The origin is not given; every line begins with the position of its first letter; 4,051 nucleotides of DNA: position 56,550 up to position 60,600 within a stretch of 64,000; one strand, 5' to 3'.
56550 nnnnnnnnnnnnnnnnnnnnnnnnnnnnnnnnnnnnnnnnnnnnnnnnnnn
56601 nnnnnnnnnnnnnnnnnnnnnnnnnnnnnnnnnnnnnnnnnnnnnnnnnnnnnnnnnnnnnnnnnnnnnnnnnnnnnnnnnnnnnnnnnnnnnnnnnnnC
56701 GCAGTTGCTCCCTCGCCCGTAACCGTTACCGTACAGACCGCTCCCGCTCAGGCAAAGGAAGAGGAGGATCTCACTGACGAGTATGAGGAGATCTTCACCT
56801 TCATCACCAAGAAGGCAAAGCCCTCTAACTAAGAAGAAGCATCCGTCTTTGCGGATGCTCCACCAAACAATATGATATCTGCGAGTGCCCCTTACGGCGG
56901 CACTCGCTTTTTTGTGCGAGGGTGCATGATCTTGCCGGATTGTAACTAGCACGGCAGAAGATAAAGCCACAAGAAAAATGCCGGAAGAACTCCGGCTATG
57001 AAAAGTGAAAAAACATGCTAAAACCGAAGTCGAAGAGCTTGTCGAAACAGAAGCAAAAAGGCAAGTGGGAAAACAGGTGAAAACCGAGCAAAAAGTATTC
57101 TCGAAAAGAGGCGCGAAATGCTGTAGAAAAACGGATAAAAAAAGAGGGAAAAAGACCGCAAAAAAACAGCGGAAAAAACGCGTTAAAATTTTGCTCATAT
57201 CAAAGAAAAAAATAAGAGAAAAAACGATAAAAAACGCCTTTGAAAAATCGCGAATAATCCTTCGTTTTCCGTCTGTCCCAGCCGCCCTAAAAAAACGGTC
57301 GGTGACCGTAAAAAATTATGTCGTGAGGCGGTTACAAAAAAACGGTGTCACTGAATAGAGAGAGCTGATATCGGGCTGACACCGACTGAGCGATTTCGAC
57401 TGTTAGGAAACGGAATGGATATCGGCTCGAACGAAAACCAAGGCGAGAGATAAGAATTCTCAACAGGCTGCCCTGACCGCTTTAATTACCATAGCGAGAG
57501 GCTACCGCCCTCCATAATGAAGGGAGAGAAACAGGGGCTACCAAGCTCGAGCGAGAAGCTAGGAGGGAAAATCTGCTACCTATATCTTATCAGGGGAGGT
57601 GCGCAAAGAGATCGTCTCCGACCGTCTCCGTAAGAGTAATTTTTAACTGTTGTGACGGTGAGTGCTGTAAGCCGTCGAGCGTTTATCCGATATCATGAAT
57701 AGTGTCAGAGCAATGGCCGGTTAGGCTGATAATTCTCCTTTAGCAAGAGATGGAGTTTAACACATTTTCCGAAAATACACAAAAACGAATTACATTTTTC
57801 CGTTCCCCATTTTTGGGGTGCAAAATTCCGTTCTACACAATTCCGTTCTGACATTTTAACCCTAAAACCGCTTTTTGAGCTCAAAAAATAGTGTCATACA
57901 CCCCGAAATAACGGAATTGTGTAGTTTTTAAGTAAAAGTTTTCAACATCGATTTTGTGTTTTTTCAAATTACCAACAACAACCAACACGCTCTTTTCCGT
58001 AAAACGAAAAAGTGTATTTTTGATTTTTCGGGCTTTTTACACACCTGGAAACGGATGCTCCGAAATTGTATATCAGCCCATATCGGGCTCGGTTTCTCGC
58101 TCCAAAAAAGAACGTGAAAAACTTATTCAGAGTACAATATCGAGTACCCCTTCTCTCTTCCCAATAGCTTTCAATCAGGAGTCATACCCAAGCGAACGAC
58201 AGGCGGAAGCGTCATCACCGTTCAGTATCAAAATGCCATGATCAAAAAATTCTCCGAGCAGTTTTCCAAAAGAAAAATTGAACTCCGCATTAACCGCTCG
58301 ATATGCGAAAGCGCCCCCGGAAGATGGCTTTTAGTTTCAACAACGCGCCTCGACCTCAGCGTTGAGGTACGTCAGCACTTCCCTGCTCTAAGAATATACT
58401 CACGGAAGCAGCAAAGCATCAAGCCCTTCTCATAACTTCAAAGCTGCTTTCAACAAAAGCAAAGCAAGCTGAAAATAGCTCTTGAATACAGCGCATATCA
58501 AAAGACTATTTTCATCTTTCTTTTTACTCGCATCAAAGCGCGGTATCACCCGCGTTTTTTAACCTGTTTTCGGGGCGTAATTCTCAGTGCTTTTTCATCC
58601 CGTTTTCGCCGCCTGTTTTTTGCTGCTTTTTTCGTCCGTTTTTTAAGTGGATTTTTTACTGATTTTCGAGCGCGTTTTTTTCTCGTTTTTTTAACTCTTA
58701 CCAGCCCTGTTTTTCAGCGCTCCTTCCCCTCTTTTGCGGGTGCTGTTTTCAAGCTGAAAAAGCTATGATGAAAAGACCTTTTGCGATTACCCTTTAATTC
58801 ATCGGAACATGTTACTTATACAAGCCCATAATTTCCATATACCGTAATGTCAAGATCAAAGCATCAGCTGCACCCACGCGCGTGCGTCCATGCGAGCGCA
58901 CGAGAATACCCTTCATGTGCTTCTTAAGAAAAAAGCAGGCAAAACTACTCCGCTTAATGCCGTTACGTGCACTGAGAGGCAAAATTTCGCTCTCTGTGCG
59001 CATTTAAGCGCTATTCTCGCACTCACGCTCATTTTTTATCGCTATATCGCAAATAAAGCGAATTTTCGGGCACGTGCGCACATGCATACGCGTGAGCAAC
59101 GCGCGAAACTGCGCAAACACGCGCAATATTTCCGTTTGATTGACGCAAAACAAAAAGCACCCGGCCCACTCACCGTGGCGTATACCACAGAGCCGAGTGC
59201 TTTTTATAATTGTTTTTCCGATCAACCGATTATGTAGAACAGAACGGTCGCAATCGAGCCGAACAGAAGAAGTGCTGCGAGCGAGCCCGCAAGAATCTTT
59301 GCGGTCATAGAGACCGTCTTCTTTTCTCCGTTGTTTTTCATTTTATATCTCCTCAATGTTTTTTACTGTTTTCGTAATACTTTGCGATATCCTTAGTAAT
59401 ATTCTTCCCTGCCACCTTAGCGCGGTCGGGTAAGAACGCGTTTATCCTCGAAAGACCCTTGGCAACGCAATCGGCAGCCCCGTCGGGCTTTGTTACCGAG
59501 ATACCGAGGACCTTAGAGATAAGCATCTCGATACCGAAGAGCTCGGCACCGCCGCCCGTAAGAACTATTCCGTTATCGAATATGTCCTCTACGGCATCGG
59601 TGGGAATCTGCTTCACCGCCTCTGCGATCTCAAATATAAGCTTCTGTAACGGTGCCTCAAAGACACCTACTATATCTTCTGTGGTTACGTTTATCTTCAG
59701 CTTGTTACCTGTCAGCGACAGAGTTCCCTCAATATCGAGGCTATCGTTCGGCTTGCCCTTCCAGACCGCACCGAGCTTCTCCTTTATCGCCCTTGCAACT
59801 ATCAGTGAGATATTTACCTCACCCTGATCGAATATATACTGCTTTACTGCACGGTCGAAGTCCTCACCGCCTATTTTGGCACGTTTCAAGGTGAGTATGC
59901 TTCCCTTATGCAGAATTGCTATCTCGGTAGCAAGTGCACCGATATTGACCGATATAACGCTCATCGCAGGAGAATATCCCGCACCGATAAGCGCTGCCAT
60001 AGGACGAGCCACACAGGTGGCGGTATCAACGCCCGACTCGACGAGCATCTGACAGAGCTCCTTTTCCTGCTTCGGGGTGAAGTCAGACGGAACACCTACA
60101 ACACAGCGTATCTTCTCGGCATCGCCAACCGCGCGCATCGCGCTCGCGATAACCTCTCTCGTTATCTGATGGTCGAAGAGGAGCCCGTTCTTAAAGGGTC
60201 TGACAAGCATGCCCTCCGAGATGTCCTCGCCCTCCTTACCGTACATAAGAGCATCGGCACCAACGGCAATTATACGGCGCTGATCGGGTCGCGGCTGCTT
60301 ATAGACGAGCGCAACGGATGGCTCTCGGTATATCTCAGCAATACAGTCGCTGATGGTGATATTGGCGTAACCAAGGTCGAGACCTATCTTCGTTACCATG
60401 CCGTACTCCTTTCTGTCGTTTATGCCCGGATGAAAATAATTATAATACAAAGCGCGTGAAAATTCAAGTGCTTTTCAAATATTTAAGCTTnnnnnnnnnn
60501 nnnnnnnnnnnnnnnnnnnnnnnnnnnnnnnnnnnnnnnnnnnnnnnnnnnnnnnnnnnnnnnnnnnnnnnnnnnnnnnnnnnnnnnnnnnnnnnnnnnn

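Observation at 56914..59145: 2.2-kb gene-free island downstream of ftsZ with mirror-symmetric, modular architecture: candidate novel ncRNA locus or orphan cis-acting DNA element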

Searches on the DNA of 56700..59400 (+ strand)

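Call 5: search_rna_families(source=window, start=56700, end=59400, threshold=evalue, max_evalue=5, show_alignments=3)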
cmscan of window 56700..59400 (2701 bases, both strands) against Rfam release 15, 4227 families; matches with E-value up to 5: 4.
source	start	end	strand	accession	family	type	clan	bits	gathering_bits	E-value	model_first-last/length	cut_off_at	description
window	56973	57059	-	RF01401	rseX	Gene; sRNA;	-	25.3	50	3.3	1-94/94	no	rseX Hfq binding RNA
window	59148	59204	-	RF02847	Ref64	Gene; sRNA;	-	21.2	44.3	0.85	1-69/69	no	Enterococcus sRNA 64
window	59153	59209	+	RF02847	Ref64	Gene; sRNA;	-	19.7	44.3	2.2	1-69/69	no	Enterococcus sRNA 64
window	58097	58165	-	RF02172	RFPL3-AS1_2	Gene; lncRNA;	-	13.6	40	2.9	1-71/71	no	RFPL3 antisense RNA 1 conserved region 2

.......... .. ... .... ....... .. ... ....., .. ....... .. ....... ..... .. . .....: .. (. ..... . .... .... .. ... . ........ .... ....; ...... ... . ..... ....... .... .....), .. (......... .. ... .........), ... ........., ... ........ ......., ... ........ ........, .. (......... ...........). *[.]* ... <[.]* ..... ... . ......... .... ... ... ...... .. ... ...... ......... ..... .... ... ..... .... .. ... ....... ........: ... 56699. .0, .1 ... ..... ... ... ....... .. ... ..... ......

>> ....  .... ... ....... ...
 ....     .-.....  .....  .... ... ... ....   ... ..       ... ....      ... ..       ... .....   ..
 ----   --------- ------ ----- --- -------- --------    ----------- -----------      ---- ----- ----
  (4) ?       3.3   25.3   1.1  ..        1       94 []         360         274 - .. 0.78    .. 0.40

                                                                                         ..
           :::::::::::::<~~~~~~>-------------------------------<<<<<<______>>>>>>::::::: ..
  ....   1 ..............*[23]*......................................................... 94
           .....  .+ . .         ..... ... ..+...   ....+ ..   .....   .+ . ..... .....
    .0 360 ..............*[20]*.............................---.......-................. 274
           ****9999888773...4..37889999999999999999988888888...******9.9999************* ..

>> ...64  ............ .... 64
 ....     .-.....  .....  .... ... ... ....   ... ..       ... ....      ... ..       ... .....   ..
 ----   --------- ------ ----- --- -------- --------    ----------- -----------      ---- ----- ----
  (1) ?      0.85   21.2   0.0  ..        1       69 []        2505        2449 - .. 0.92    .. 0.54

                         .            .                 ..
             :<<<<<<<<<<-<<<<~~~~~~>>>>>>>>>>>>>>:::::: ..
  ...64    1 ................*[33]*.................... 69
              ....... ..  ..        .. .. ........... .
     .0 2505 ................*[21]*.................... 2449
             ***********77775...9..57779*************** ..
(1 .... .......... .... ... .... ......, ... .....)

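Call 23: search_dna_similar(query=window:57760-58060:+, collection=plasmids, mode=distant, max_evalue=0.01)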
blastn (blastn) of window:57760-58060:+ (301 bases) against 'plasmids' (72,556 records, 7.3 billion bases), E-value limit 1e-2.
No match.

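Call 24: search_dna_similar(query=window:56833-59221:+, collection=phages, mode=distant, max_evalue=0.01)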
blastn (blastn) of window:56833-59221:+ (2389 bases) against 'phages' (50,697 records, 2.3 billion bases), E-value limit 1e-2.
No match.

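Call 58: search_dna_similar(query=window:56833-59221:+, collection=plasmids, mode=distant, max_evalue=0.01)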
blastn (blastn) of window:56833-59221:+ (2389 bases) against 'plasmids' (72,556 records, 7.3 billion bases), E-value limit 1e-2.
No match.

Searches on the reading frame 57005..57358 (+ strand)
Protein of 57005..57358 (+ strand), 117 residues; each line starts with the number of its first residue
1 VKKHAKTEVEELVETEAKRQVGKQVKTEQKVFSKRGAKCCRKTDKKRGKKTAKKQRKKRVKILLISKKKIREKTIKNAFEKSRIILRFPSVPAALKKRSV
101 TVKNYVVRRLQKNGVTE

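Call 26: search_protein_families(library=pfam, max_evalue=1, proteins=[window:57005-57358:+])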
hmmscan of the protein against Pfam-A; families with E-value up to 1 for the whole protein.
window:57005-57358:+ (117 aa): 1 family
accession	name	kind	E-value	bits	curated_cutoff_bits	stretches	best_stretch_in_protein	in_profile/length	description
PF17697.6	DUF5543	-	0.15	12.8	25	1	30-94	10-68/118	Family of unknown function (DUF5543)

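Call 82: search_protein_families(library=phrogs, max_evalue=0.1, proteins=[window:57005-57358:+])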
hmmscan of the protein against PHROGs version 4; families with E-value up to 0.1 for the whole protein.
window:57005-57358:+ (117 aa): 0 families

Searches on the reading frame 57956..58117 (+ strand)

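Call 26: search_protein_families(library=pfam, max_evalue=1, proteins=[window:57956-58117:+])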
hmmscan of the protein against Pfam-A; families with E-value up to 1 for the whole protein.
window:57956-58117:+ (53 aa): 2 families
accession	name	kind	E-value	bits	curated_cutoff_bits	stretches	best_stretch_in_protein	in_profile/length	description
PF16531.10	SAS-6_N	-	0.11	13.2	25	1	2-40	59-98/135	Centriolar protein SAS N-terminal domain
PF25297.1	DUF7878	-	0.13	12.6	25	1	4-36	30-61/128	Domain of unknown function (DUF7878)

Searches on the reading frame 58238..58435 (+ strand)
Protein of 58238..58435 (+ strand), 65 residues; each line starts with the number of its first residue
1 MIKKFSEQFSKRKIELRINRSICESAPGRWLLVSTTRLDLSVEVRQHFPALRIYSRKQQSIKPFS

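Call 26: search_protein_families(library=pfam, max_evalue=1, proteins=[window:58238-58435:+])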
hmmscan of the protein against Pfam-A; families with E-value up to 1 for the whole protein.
window:58238-58435:+ (65 aa): 1 family
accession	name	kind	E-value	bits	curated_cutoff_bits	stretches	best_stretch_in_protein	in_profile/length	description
PF00157.23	Pou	-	0.16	12.4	27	1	2-35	6-39/72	Pou domain - N-terminal to homeobox domain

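Call 82: search_protein_families(library=phrogs, max_evalue=0.1, proteins=[window:58238-58435:+])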
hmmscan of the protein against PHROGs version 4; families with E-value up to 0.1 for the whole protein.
window:58238-58435:+ (65 aa): 0 families

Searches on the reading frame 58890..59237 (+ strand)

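Call 26: search_protein_families(library=pfam, max_evalue=1, proteins=[window:58890-59237:+])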
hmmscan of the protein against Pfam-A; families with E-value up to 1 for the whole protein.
window:58890-59237:+ (115 aa): 0 families

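Call 82: search_protein_families(library=phrogs, max_evalue=0.1, proteins=[window:58890-59237:+])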
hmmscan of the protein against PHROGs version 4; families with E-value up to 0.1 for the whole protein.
window:58890-59237:+ (115 aa): 1 family
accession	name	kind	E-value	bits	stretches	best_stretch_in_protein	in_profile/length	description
phrog_726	-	unknown function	0.087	13.7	1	28-88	82-143/154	-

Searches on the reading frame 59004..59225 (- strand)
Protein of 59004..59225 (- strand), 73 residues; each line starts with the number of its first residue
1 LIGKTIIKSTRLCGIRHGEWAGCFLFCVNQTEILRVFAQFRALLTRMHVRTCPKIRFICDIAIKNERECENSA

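Call 26: search_protein_families(library=pfam, max_evalue=1, proteins=[window:59004-59225:-])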
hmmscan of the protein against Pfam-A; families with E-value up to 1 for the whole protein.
window:59004-59225:- (73 aa): 1 family
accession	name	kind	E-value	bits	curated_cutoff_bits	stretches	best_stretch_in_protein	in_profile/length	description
PF02033.23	RBFA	-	0.015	16.1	34.7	1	42-70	74-102/105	Ribosome-binding factor A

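Call 82: search_protein_families(library=phrogs, max_evalue=0.1, proteins=[window:59004-59225:-])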
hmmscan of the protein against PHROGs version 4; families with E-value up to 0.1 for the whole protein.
window:59004-59225:- (73 aa): 2 families
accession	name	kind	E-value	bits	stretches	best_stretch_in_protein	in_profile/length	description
phrog_15780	-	unknown function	0.0022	18.8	1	26-42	6-22/37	-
phrog_17859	-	unknown function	0.025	15.6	1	18-43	25-50/67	-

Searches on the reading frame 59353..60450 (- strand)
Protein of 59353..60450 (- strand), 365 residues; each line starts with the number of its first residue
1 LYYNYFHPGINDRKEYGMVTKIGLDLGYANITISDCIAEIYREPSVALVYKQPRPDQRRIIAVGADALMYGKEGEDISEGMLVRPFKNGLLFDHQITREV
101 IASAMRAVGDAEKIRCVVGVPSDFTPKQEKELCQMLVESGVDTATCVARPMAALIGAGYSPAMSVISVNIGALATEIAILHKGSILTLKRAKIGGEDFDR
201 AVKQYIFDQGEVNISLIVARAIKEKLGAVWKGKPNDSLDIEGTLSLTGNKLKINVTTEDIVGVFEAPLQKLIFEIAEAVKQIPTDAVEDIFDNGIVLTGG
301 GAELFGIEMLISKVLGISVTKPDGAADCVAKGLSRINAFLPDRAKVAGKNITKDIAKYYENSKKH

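Call 25: search_protein_families(library=pfam, proteins=[window:59353-60450:-])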
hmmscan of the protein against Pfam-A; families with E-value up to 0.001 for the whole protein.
window:59353-60450:- (365 aa): 3 families
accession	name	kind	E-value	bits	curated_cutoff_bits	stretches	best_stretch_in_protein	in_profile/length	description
PF06723.19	MreB_Mbl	-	1.3e-52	179.2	27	1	20-337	2-319/327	MreB/Mbl protein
PF14450.12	FtsA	-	1.7e-07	32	31.8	1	168-319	3-107/127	Cell division protein FtsA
PF11104.14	PilM_2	-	0.00043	19.8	27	0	268-320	252-303/340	Type IV pilus assembly protein PilM;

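Call 46: search_protein_families(library=ncbifam, proteins=[window:59353-60450:-], max_evalue=0.01)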
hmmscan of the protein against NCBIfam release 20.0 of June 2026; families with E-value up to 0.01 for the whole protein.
window:59353-60450:- (365 aa): 11 families
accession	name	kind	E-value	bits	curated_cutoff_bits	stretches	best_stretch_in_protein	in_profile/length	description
NF010539.0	PRK13927.1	subfamily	5.4e-50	170.2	293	1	20-336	7-325/339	rod shape-determining protein MreB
TIGR00904.1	mreB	subfamily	3.7e-44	151.2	365.75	1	20-336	3-325/334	MreB/Mrl family cell shape determining protein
NF010540.1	PRK13929.1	exception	2.6e-41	141.8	515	1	20-339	5-326/334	rod-share determining protein MreBH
NF040964.1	MamK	subfamily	1.7e-17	63.5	400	1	82-315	59-293/335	MamK family actin-like protein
NF053558.1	BeeR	equivalog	1.8e-14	53.5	530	1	61-315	45-308/349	BeeR family actin-like protein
TIGR01174.1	ftsA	equivalog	3.1e-11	43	175.85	1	163-319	196-342/371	cell division protein FtsA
NF053533.1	salactin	equivalog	2.1e-07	30.4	400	1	166-337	153-332/335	actin-like salactin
TIGR01175.1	pilM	subfamily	1.4e-06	27.6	133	1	164-321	189-312/348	type IV pilus assembly protein PilM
TIGR01991.1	HscA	equivalog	9.9e-06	24.3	708.55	1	96-316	114-338/600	Fe-S protein assembly chaperone HscA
NF011660.0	PRK15080.1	equivalog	0.00013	21.3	182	0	275-323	211-259/277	ethanolamine utilization protein EutJ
NF003520.0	PRK05183.1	subfamily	0.00036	19.1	620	1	95-315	133-357/621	Fe-S protein assembly chaperone HscA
